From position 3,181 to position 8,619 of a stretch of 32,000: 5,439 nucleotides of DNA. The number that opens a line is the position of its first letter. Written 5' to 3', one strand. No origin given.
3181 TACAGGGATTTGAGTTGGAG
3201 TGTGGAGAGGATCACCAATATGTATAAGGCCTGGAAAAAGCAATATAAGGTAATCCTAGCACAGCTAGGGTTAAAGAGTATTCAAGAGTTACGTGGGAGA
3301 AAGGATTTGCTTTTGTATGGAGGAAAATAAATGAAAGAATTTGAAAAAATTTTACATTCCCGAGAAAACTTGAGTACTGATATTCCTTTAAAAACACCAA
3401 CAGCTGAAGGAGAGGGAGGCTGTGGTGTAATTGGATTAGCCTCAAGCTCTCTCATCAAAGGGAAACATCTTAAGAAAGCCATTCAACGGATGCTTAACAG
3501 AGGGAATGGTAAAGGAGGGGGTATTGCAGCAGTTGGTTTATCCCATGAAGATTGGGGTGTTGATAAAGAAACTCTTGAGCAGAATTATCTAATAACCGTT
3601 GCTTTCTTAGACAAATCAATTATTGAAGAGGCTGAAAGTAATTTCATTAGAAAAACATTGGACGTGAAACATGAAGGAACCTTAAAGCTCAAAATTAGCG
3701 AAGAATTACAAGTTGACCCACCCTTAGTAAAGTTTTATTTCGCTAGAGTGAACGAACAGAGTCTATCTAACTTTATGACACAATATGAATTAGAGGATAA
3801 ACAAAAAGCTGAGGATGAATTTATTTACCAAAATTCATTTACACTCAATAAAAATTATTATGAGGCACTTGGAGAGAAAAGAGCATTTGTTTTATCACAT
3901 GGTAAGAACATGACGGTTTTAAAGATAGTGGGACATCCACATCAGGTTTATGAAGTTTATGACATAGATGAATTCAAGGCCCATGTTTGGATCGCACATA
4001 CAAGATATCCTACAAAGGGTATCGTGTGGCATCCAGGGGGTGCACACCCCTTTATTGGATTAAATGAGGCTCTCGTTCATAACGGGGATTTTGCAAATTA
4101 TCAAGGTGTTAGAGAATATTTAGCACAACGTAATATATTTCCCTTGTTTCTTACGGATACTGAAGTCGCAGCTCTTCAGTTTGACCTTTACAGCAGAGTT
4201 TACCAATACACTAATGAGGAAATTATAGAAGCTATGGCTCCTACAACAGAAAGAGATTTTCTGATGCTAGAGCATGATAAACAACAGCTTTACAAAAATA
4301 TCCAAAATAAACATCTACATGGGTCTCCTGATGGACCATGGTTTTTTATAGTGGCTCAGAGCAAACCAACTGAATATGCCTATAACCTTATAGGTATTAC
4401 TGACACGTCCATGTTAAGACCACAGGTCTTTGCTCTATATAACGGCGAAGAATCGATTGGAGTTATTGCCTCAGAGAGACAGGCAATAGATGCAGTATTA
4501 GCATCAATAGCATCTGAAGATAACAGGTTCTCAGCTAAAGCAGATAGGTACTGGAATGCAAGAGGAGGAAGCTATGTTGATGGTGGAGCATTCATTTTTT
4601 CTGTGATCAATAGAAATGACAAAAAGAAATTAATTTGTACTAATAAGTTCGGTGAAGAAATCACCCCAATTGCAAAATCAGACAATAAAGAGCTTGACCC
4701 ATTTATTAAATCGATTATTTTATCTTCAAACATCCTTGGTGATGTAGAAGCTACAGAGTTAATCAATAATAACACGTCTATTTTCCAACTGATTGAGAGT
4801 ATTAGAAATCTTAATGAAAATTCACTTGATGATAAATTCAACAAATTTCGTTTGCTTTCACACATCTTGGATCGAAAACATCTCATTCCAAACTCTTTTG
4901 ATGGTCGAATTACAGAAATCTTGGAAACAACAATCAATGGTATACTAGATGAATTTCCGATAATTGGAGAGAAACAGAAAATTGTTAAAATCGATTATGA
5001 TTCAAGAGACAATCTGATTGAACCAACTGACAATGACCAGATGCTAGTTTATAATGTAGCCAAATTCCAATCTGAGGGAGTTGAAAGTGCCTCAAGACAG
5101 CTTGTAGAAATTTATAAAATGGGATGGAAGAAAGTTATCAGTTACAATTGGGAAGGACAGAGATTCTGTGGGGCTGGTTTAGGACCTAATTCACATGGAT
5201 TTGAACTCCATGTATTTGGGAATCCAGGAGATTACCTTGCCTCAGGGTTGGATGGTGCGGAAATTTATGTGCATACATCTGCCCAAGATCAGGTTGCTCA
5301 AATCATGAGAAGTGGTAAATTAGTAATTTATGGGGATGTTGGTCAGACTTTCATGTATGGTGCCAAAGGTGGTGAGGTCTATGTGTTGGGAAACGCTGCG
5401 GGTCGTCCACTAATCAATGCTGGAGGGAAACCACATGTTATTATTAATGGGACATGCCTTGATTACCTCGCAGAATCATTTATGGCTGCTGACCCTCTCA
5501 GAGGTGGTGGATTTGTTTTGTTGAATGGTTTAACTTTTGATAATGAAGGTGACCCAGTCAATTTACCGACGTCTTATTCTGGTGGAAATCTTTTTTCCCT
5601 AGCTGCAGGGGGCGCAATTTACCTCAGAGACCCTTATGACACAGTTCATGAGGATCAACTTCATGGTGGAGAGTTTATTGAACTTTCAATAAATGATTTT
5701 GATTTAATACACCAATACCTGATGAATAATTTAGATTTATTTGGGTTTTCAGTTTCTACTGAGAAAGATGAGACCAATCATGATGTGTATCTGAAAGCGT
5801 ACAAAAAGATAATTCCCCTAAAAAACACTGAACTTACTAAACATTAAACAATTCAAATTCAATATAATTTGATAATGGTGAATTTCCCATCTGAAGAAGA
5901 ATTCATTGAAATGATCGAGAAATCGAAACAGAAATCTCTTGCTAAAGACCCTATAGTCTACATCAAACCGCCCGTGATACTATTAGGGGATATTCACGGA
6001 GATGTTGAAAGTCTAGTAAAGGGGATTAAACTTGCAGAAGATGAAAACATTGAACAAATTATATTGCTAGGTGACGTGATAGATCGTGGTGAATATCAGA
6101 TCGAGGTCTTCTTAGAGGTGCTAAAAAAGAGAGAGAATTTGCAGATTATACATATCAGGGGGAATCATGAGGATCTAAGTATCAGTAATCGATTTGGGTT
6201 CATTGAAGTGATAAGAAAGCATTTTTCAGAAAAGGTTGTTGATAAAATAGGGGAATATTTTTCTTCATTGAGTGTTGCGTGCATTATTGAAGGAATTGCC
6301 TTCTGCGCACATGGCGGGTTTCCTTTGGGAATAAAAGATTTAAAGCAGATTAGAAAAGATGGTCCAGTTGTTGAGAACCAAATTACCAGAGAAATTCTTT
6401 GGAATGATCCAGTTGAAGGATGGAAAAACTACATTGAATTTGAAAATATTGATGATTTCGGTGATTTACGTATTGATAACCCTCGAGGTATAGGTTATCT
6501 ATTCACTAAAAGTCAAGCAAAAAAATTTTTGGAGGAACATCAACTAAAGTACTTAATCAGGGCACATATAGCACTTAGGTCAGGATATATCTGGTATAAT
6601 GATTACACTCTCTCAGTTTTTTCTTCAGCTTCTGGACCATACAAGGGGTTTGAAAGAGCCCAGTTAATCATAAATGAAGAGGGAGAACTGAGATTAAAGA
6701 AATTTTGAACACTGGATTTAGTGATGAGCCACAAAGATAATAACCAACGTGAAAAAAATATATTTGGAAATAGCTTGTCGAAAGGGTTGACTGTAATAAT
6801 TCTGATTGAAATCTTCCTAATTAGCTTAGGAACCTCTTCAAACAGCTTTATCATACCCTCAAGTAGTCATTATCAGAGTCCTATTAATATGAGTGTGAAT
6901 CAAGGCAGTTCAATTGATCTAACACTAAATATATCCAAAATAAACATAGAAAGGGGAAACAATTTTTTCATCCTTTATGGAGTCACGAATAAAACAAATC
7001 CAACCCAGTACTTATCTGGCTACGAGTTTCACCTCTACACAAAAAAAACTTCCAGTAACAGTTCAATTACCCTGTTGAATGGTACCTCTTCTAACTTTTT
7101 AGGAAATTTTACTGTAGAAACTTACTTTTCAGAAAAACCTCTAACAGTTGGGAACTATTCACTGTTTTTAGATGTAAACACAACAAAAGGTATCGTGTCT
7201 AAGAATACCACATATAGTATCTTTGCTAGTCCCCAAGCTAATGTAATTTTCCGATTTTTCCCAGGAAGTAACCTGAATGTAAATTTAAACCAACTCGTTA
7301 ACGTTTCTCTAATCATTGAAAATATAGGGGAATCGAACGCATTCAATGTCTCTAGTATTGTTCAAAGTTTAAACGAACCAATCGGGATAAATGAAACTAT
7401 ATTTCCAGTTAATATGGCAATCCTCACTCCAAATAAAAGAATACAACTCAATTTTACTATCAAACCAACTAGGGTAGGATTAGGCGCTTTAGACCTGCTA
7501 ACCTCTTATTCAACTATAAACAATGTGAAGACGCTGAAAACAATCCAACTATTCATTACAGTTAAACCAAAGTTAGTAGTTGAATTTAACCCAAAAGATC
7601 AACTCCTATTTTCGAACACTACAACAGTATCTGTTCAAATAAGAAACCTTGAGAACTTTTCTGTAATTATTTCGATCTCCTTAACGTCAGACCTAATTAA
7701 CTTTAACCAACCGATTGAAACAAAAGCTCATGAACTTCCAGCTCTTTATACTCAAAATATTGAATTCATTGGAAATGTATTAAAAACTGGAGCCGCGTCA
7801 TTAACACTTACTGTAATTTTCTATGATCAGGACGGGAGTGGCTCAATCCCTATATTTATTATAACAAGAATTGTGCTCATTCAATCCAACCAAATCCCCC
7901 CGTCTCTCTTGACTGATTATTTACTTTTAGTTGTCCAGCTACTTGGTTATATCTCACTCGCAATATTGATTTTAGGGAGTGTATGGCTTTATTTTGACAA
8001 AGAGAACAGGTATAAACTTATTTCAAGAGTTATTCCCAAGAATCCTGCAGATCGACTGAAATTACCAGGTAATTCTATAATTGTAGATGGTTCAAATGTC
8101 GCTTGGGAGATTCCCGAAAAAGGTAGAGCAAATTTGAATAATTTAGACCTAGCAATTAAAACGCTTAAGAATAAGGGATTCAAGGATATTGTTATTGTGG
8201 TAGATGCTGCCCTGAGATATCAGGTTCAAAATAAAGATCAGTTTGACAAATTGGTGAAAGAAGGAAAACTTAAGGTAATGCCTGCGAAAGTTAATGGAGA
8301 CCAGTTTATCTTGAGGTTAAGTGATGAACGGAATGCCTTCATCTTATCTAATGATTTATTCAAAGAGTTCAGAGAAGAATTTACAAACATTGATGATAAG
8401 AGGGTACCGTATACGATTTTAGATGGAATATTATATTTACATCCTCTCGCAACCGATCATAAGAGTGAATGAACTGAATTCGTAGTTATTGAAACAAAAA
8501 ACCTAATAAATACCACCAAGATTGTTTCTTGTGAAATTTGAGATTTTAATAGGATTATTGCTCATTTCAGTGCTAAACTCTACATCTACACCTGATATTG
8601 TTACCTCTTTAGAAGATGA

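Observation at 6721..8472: Receptor-like membrane RNase: glycosylated ectodomain, one TM helix, cytosolic Regnase-1-like PIN domain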

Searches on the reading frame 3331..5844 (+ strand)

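Call 4: search_protein_families(library=pfam, proteins=[window:3331-5844:+], max_evalue=1)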
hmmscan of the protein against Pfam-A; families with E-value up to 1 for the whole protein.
window:3331-5844:+ (838 aa): 5 families
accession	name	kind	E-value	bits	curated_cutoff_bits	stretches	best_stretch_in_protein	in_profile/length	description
PF01493.24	GXGXG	-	2.1e-11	44.2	32.5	1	613-772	40-169/190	GXGXG motif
PF13522.11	GATase_6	-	4.3e-06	27.2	27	1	216-288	9-81/130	Glutamine amidotransferase domain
PF13537.11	GATase_7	-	0.053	14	25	1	234-281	9-59/123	Glutamine amidotransferase domain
PF15538.12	Ntox46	-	0.18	12.2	25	1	323-389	65-132/157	Bacterial toxin 46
PF01441.24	Lipoprotein_6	-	0.2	12.1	27.8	1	436-500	100-162/170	Lipoprotein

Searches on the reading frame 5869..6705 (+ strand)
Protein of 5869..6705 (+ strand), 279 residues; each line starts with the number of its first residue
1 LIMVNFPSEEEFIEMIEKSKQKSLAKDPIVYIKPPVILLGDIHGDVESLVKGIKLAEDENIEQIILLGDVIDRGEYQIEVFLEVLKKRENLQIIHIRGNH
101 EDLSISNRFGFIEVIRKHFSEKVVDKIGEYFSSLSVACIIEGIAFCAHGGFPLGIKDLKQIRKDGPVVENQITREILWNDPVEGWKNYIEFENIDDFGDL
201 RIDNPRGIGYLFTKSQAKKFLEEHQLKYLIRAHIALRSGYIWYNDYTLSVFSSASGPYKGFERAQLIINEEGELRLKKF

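Call 4: search_protein_families(library=pfam, proteins=[window:5869-6705:+], max_evalue=1)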
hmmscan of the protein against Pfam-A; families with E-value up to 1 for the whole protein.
window:5869-6705:+ (279 aa): 3 families
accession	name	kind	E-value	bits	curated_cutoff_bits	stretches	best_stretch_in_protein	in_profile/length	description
PF00149.33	Metallophos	-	4.4e-23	83.2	21.5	1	35-234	2-188/191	Calcineurin-like phosphoesterase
PF14582.11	Metallophos_3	-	0.04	13.7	28.2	1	36-103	8-75/259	Metallophosphoesterase, calcineurin superfamily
PF06874.16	FBPase_2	-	0.087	11.5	27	1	55-103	178-223/639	Firmicute fructose-1,6-bisphosphatase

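Call 62: search_protein_families(library=padloc, proteins=[window:5869-6705:+], max_evalue=0.01)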
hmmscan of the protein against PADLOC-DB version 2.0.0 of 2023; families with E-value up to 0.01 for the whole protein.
window:5869-6705:+ (279 aa): 0 families

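Call 63: search_protein_families(library=ncbifam, proteins=[window:5869-6705:+], max_evalue=0.01)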
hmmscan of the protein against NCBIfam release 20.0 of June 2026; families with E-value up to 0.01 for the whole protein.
window:5869-6705:+ (279 aa): 5 families
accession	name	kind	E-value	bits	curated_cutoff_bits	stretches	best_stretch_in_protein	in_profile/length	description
NF008516.0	PRK11439.1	equivalog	3.2e-06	27.3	326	1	36-107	19-87/218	protein-serine/threonine phosphatase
NF001204.0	PRK00166.1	equivalog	6.8e-05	22.3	176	1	37-101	4-67/276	symmetrical bis(5'-nucleosyl)-tetraphosphatase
NF006988.0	PRK09453.1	equivalog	0.00025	20.9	117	1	37-99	4-72/183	phosphodiesterase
NF007425.0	PRK09968.1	equivalog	0.00044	20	332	1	38-105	19-83/218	protein-serine/threonine phosphatase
TIGR04123.1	P_estr_lig_assc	hypoth_equivalog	0.0021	17.5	150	1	55-102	59-110/207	ligase-associated DNA damage response endonuclease PdeM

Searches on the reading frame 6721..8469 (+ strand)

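Call 4: search_protein_families(library=pfam, proteins=[window:6721-8469:+], max_evalue=1)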
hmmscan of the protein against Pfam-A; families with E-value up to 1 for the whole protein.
window:6721-8469:+ (583 aa): 1 family
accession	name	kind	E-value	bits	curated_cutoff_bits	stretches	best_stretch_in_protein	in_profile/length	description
PF11977.14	RNase_Zc3h12a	-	7.1e-16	58.8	23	1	452-566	4-133/154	Zc3h12a-like Ribonuclease NYN domain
